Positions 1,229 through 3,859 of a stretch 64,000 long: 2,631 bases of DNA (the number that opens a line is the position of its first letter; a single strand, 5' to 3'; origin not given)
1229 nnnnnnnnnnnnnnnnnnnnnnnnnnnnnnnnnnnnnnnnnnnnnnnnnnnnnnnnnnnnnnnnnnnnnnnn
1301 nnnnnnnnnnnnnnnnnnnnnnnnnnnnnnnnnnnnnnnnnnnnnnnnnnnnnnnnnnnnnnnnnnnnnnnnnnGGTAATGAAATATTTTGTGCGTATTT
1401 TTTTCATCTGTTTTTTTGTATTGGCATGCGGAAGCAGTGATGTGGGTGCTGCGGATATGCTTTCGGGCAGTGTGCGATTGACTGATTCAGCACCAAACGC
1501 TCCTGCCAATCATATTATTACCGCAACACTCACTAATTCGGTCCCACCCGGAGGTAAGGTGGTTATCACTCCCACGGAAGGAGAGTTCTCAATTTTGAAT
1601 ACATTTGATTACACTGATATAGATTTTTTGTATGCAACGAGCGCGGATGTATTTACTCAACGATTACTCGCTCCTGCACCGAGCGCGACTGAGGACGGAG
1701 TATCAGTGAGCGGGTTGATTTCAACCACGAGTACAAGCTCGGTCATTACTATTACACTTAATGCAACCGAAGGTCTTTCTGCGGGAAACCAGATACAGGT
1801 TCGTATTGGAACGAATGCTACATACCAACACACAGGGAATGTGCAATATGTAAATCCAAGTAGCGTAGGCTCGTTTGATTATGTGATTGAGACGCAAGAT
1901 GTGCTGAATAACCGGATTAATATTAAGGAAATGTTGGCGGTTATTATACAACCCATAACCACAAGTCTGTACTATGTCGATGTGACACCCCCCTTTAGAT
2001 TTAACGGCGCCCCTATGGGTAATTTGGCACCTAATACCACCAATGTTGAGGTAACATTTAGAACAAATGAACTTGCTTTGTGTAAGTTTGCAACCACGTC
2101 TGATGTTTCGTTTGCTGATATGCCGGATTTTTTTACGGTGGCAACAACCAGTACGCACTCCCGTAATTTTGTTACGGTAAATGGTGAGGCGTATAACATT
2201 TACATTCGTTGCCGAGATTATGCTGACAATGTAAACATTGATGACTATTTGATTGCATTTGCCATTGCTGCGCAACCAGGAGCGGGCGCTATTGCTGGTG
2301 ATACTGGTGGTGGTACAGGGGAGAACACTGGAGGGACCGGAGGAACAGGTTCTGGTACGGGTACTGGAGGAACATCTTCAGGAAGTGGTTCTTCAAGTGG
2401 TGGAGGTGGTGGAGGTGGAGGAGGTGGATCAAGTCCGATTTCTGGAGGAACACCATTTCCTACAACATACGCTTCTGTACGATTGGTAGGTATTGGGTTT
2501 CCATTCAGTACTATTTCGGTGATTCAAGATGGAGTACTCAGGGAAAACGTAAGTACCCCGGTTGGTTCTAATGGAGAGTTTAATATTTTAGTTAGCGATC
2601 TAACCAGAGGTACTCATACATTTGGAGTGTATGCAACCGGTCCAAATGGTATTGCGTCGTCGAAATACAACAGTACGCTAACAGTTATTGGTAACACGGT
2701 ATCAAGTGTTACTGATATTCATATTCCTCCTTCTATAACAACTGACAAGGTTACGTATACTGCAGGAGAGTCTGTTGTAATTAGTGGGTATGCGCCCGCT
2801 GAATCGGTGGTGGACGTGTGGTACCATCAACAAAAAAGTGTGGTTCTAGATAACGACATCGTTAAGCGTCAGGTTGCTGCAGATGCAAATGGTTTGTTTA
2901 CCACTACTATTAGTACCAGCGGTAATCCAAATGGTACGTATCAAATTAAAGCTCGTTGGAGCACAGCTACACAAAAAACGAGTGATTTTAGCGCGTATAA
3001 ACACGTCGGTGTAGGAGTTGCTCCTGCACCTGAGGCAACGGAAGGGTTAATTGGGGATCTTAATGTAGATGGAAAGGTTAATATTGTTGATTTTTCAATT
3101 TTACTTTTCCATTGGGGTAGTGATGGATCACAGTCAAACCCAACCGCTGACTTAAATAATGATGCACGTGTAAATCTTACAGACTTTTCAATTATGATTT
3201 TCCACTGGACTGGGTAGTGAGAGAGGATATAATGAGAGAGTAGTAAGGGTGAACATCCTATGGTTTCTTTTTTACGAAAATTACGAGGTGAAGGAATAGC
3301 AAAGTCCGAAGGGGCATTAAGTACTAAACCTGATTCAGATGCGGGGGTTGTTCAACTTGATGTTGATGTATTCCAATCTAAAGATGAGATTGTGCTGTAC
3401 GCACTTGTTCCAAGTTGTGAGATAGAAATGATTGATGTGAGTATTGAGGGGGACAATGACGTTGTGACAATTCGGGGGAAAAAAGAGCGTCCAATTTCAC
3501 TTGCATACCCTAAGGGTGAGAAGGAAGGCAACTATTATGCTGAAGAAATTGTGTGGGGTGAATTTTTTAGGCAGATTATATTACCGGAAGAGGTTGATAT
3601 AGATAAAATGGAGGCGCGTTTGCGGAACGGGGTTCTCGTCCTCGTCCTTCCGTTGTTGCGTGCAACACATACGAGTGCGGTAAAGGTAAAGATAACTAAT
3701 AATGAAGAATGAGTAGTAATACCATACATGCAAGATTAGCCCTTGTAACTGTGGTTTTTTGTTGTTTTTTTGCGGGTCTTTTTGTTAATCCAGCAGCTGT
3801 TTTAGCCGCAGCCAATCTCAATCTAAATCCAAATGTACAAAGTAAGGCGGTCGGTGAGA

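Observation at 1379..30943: Cohesin-dockerin-like surface assembly locus built around a 4851-aa giant protein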

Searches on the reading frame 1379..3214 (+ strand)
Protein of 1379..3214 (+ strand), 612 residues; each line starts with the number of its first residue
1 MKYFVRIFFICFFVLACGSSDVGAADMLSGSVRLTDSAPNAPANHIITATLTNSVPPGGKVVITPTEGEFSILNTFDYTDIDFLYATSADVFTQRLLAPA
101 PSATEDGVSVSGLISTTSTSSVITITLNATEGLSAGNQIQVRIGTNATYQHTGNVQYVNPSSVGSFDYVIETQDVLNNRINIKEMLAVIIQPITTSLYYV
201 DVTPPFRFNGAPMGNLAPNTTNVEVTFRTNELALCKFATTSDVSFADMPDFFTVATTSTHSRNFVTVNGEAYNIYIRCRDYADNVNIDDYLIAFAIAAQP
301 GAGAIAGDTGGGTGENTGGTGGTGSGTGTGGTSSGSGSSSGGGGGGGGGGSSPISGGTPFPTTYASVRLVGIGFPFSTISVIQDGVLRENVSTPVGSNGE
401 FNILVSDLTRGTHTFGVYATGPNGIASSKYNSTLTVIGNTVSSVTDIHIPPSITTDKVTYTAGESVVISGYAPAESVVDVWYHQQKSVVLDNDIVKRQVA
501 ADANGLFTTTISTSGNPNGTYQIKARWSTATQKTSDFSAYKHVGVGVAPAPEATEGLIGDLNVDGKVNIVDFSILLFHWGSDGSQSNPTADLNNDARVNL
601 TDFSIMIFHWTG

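Call 4: search_protein_families(library=pfam, proteins=[window:1379-3214:+], max_evalue=1)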
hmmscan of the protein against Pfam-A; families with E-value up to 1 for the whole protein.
window:1379-3214:+ (612 aa): 4 families
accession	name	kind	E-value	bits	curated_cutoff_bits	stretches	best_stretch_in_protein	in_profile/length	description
PF00404.24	Dockerin_1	-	2.4e-08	34.5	22.9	1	559-607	2-53/57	Dockerin type I domain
PF09099.16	Qn_am_d_aIII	-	0.041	14.7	22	0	419-468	6-52/82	Quinohemoprotein amine dehydrogenase, alpha subunit domain III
PF01835.25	MG2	-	0.16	12.8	32.8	1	453-533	4-88/96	MG2 domain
PF17957.7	Big_7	-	0.62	11.2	24.1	0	456-525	10-70/70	Bacterial Ig domain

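Call 26: find_homologous_proteins(query=window:1379-3214:+)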
Query window:1379-3214:+ (612 aa): 60 proteins with E <= 0.001 among 8000 candidates.
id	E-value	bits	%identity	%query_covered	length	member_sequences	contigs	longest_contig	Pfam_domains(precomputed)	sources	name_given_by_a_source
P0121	0.0e+0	1345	100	100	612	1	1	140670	PF00404.25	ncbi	-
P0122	6.1e-264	895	67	97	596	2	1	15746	PF00404.25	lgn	-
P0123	1.7e-104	369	36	99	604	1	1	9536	PF00404.25,PF17936.8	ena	-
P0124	7.0e-100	353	39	41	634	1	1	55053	PF00404.25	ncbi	-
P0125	3.9e-98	348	35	47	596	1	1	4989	PF00404.25,PF13620.13,PF17936.8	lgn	-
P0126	2.3e-95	338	41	42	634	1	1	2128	PF00404.25,PF17936.8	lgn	-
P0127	2.6e-93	332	38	44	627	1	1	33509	PF00404.25,PF17936.8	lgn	-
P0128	5.1e-92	327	32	48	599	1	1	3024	PF00404.25,PF17936.8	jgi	jgi:hypothetical protein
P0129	1.1e-90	323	37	41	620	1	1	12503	PF17936.8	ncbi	-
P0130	1.5e-88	316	35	95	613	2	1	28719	-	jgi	-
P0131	1.6e-88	316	37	48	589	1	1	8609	PF00404.25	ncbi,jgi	-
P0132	4.6e-88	314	34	95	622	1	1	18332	PF00404.25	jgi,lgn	jgi:hypothetical protein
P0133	9.3e-88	313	33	44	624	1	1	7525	PF07495.20,PF00404.25,PF19077.7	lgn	-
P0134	3.7e-85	305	36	41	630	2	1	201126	PF17936.8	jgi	-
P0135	5.5e-83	298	33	98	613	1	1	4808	PF00404.25,PF17936.8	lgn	-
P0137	1.7e-82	296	35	100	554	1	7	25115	PF00404.25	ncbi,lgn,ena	-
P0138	2.4e-82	295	28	48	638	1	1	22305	PF00404.25,PF17936.8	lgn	-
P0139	1.5e-81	293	33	100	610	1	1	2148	PF00404.25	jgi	jgi:hypothetical protein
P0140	1.0e-79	287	29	44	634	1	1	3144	PF00404.25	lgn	-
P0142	2.2e-79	286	29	43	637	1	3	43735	PF00404.25,PF17936.8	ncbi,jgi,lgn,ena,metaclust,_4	metaclust:\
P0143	3.3e-79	285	29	51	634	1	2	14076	PF00404.25,PF19077.7,PF17936.8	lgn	-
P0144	9.8e-79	284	31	48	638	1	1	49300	PF00404.25,PF17936.8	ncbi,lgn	-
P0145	1.1e-78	283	33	95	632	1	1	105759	PF00404.25,PF13620.13,PF17936.8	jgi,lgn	-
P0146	1.6e-78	283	36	42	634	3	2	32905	PF00404.25,PF19077.7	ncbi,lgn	-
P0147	2.2e-78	282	32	100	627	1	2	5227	PF00404.25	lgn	-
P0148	3.3e-78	282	35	100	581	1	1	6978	PF00404.25,PF17936.8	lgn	-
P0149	1.1e-77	280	29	46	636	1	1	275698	PF00404.25,PF17936.8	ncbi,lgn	-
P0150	4.3e-77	278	31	43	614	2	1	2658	PF00404.25,PF17936.8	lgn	-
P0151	1.0e-76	277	30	48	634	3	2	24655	PF00404.25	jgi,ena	-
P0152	1.5e-76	276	37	42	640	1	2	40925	PF07495.20,PF00404.25,PF17936.8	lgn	-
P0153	2.5e-76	276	31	100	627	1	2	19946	PF00404.25,PF17936.8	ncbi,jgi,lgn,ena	-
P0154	1.2e-75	273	26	49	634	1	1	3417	PF00404.25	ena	-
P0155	4.3e-75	272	41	40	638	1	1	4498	PF00404.25,PF17936.8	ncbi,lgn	-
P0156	5.3e-75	271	29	48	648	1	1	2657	PF00404.25,PF17936.8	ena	-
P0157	3.0e-74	269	32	97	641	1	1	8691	PF00404.25,PF17936.8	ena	-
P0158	8.2e-74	267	31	95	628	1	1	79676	PF00404.25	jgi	jgi:hypothetical protein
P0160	2.9e-73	265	29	47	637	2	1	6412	PF00404.25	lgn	-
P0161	1.2e-72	264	28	43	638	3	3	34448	PF00404.25,PF17936.8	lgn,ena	-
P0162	4.6e-72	262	30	47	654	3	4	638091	PF00404.25,PF17936.8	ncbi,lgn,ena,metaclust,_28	metaclust:\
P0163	5.4e-72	261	37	42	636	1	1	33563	PF07495.20,PF00404.25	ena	-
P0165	1.1e-71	260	32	95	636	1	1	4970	PF00404.25,PF17936.8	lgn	-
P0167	3.2e-71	259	27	48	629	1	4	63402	PF07495.20,PF00404.25,PF17936.8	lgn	-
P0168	4.4e-71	258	28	48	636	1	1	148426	PF00404.25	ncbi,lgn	-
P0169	5.3e-70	255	28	49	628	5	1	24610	PF00404.25,PF17936.8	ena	-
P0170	1.0e-69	254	31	95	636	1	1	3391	PF00404.25,PF19077.7,PF17936.8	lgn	-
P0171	2.7e-69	252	27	44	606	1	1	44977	PF00404.25,PF17936.8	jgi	jgi:hypothetical protein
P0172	2.8e-69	252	27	49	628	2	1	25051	PF00404.25,PF17936.8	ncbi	-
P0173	6.7e-69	251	32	99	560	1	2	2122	PF00404.25,PF19077.7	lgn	-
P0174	1.3e-68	250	26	49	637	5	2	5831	PF00404.25,PF17936.8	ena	-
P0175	1.6e-68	250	34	43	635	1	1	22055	PF00404.25,PF17936.8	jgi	jgi:hypothetical protein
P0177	1.7e-67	246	26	49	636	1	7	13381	PF00404.25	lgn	-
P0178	1.7e-66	243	26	49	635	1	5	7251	PF00404.25,PF17936.8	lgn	-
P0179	5.7e-66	241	28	51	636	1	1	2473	PF00404.25,PF17936.8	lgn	-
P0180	4.2e-64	235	26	49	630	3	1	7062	PF00404.25,PF17936.8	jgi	jgi:hypothetical protein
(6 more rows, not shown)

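Call 43: search_protein_families(library=ncbifam, proteins=[window:1379-3214:+], max_evalue=0.01)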
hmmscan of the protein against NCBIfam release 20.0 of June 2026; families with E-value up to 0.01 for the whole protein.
window:1379-3214:+ (612 aa): 1 family
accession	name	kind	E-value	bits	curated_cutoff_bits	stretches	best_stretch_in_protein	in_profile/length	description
NF049990.1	CellobisidaseCelK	equivalog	0.00011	20.5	1700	1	548-606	819-878/889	cellulose 1,4-beta-cellobiosidase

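Call 82: search_solved_structures(query=A8, max_evalue=1)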
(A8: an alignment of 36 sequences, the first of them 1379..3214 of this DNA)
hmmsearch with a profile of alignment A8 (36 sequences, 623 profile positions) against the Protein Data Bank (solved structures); distinct sequences matched with E-value up to 1: 38.
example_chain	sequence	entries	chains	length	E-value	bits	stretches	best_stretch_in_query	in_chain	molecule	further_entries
2y3n_B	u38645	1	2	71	1.5e-05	26.7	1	567-617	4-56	CELLULOSOMAL FAMILY-48 PROCESSIVE GLYCOSIDE HYDROLASE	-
2mte_A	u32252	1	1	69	8.7e-05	24.2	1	567-617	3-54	Cellulose 1,4-beta-cellobiosidase (reducing end) CelS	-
4fl4_A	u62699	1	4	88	9.6e-05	24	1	568-617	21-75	Glycoside hydrolase family 9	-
1daq_A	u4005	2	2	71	9.8e-05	24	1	566-617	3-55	ENDOGLUCANASE SS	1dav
7dm0_A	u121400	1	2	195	0.00014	23.5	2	483-572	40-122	Biofilm-associated surface protein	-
2b59_B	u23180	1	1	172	0.00022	22.9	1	485-616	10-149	Cellulosomal scaffolding protein A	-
2yik_A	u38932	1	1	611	0.0014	20.2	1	568-617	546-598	ENDOGLUCANASE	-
4cj0_A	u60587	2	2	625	0.0016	20.1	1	565-617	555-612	ENDOGLUCANASE D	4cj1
1clc_A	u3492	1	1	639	0.0016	20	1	565-617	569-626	ENDOGLUCANASE CELD; EC: 3.2.1.4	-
5g5d_B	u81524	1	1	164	0.0053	18.3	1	485-616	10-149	CELLULOSOMAL-SCAFFOLDING PROTEIN A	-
5k39_B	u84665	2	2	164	0.0076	17.8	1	506-618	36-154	Dockerin module from a protein of unknown function | Ig domain protein group 2 domain protein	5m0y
6m3a_A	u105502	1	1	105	0.011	17.3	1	483-557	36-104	Biofilm-associated surface protein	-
4mng_E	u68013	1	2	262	0.012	17.1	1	272-366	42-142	TRA@ protein,TRA@ protein, Ti antigen CD3-associated protein gamma chain V-J-C region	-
3ul4_B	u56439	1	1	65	0.013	17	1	567-613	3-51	Cellulosome enzyme, dockerin type I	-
8okw_C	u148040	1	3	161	0.014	16.9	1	198-283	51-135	Cell wall surface anchor family protein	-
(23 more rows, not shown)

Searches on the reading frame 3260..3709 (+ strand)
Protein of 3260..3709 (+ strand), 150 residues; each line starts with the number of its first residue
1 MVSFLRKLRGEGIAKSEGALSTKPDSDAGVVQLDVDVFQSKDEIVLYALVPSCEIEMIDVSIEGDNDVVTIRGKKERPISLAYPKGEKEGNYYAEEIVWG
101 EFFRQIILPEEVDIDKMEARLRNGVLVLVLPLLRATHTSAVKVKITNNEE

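Call 4: search_protein_families(library=pfam, proteins=[window:3260-3709:+], max_evalue=1)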
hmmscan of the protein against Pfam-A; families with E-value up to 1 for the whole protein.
window:3260-3709:+ (150 aa): 2 families
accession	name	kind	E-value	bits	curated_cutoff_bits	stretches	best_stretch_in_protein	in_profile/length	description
PF00011.27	HSP20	-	2.3e-12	47.3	20.8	1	39-144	4-100/102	Hsp20/alpha crystallin family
PF17886.7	ArsA_HSP20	-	0.0036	17.3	22.5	1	42-127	2-60/63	HSP20-like domain found in ArsA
